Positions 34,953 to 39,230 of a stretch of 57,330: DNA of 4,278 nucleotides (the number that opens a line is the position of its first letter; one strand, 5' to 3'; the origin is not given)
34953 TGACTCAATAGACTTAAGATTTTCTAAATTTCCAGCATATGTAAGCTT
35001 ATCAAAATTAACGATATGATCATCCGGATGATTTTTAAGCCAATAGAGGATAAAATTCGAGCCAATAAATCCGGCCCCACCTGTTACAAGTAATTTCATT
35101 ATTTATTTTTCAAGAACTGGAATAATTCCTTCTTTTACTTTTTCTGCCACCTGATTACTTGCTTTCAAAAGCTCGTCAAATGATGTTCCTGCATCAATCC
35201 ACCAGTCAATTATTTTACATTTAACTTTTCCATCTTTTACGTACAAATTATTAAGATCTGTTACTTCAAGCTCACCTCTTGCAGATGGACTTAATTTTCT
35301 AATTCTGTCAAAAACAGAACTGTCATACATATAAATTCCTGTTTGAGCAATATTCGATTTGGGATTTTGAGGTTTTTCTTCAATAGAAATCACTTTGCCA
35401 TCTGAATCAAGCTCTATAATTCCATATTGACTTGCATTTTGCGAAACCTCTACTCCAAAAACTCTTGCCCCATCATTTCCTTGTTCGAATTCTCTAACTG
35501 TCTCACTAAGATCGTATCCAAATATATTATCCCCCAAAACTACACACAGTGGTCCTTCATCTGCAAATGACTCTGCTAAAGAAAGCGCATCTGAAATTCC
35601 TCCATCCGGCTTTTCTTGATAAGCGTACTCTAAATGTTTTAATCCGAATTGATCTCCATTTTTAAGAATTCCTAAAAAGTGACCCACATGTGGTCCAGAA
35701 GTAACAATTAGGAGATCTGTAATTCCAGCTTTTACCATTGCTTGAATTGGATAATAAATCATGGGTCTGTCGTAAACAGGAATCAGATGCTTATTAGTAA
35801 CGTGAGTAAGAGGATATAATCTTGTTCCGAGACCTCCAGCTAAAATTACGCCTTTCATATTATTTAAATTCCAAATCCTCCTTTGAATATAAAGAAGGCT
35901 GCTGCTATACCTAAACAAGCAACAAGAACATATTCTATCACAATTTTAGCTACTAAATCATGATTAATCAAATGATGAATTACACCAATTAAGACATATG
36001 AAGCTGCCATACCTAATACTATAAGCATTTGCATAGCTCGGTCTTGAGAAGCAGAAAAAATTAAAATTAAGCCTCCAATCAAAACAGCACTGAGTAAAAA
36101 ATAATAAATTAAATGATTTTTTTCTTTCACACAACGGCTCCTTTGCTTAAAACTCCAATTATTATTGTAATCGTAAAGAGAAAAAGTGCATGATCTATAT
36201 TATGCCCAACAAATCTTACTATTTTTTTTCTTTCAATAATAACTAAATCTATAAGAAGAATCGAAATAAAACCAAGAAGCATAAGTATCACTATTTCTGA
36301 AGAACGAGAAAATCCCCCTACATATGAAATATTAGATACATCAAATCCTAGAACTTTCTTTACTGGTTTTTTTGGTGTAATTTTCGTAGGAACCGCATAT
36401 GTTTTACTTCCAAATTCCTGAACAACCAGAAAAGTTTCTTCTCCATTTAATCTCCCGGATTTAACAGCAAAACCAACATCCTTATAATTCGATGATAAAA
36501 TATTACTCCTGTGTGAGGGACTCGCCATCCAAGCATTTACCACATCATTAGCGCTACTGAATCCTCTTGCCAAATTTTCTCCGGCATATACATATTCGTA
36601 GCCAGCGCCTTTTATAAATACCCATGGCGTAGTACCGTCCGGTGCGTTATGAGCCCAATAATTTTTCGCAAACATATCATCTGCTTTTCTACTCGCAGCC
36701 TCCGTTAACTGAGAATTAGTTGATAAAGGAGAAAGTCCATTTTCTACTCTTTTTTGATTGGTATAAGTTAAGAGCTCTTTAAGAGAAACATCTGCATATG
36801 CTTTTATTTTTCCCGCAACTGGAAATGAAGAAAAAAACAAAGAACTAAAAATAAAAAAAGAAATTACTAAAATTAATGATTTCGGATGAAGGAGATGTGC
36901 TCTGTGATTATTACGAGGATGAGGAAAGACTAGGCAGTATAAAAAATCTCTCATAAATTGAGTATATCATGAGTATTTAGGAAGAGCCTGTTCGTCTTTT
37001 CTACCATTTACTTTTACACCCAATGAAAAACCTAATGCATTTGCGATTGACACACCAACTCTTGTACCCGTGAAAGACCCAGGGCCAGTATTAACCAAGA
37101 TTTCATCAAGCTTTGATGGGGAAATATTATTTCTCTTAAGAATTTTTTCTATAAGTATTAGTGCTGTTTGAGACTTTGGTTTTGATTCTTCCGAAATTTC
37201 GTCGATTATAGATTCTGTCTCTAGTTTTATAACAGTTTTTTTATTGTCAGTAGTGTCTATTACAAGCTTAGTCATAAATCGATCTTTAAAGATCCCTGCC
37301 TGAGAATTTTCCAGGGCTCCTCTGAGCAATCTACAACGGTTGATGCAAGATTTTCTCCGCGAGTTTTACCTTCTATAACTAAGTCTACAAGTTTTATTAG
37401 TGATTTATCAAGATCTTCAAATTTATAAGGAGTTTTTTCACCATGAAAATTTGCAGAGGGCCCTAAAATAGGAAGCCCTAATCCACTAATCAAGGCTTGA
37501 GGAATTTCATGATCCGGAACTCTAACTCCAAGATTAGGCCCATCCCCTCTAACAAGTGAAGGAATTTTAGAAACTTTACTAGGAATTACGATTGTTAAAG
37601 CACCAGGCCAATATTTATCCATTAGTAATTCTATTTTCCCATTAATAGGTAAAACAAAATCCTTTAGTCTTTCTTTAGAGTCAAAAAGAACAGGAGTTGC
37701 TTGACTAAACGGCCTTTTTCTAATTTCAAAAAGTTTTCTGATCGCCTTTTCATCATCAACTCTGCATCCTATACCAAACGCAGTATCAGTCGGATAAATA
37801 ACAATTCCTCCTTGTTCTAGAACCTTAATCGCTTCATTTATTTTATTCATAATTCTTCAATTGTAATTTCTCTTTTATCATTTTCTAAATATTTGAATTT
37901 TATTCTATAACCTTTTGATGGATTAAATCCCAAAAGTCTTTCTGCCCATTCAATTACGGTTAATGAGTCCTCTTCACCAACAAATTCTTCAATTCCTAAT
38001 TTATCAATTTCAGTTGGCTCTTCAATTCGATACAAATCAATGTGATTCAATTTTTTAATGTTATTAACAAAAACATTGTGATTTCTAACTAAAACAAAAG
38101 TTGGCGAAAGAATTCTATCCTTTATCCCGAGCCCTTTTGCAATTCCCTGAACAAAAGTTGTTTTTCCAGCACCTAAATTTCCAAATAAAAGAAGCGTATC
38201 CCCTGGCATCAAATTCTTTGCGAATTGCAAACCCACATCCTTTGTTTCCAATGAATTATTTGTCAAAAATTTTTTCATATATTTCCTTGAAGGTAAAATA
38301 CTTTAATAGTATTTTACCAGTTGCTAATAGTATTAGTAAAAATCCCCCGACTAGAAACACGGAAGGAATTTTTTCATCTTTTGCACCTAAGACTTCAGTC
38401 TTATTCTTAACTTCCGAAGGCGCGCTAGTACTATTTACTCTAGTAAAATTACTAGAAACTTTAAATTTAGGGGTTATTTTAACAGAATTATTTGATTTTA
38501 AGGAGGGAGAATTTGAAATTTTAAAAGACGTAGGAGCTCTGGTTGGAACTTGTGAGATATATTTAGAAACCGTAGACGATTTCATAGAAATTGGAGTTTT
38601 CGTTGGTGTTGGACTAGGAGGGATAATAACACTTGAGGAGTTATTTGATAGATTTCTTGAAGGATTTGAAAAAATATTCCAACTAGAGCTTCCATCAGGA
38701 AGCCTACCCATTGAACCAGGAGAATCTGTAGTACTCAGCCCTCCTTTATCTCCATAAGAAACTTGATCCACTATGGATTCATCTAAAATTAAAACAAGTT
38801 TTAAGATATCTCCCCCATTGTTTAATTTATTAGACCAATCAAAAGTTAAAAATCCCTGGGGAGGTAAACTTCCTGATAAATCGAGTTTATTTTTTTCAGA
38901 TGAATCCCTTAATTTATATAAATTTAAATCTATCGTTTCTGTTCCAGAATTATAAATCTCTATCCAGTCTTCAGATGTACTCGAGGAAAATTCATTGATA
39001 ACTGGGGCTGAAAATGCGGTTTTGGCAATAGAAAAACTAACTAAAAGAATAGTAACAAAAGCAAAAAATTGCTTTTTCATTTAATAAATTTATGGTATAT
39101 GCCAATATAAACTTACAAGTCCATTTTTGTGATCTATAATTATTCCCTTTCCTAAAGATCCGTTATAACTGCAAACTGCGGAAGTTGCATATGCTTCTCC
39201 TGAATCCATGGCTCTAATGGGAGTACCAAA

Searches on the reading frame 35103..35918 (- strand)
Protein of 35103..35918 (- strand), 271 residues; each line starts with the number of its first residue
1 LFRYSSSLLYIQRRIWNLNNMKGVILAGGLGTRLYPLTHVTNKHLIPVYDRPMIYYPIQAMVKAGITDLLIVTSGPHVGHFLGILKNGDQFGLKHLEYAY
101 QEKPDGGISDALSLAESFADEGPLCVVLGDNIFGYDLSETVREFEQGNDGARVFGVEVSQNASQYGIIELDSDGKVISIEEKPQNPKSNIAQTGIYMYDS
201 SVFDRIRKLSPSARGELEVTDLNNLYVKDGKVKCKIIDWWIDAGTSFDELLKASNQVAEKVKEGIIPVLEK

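Call 7: search_protein_families(library=pfam, proteins=[window:35103-35918:-], max_evalue=0.001)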
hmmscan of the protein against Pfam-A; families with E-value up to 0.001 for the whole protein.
window:35103-35918:- (271 aa): 2 families
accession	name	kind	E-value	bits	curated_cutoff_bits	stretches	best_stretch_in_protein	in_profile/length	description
PF00483.29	NTP_transferase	-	3.1e-55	187.8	21.2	1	22-259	1-244/245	Nucleotidyl transferase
PF12804.13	NTP_transf_3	-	2.5e-09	37.9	27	1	23-133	1-98/160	MobA-like NTP transferase domain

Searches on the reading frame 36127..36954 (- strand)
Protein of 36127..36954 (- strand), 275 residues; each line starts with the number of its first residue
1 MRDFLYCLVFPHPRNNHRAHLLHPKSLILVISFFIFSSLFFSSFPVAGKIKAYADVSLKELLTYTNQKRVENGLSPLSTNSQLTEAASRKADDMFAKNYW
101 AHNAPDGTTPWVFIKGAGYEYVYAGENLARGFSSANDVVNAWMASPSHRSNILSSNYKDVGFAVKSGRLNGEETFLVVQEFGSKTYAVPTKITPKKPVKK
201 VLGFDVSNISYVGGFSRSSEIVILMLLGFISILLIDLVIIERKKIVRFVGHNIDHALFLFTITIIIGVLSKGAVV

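Call 7: search_protein_families(library=pfam, proteins=[window:36127-36954:-], max_evalue=0.001)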
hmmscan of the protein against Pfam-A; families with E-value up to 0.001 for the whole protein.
window:36127-36954:- (275 aa): 1 family
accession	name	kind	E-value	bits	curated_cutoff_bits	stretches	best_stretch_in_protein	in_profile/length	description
PF00188.32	CAP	-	5.1e-21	76.1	21.1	1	62-179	1-115/117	Cysteine-rich secretory protein family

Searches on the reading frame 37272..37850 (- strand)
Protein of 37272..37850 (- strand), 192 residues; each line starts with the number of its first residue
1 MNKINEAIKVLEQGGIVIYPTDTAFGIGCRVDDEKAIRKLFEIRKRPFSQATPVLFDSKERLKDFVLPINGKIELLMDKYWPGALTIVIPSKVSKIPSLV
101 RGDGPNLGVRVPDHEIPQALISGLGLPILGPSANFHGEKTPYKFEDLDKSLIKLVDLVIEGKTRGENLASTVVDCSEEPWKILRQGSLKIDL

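Call 7: search_protein_families(library=pfam, proteins=[window:37272-37850:-], max_evalue=0.001)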
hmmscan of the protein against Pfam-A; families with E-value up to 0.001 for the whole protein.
window:37272-37850:- (192 aa): 1 family
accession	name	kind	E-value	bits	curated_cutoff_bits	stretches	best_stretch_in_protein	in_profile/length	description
PF01300.24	Sua5_yciO_yrdC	-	8.5e-51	172.4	25.1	1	10-186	2-178/178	Telomere recombination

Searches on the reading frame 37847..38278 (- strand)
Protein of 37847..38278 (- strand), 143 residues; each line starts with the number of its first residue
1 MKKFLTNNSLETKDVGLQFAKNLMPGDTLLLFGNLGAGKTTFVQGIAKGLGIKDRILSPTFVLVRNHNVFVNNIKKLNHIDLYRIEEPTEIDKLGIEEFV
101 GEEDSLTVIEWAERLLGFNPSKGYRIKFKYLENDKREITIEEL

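Call 7: search_protein_families(library=pfam, proteins=[window:37847-38278:-], max_evalue=0.001)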
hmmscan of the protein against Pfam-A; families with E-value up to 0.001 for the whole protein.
window:37847-38278:- (143 aa): 1 family
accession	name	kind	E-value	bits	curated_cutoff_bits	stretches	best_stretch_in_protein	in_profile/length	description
PF02367.23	TsaE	-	8.5e-35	119.9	26.6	1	7-138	2-128/128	Threonylcarbamoyl adenosine biosynthesis protein TsaE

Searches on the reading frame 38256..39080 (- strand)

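Call 7: search_protein_families(library=pfam, proteins=[window:38256-39080:-], max_evalue=0.001)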
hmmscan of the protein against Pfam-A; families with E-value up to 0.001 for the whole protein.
window:38256-39080:- (274 aa): 1 family
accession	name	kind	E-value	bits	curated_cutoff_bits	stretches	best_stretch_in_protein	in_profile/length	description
PF00932.25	LTD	-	1.2e-10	42.2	34.3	1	24-110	6-108/109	Lamin Tail Domain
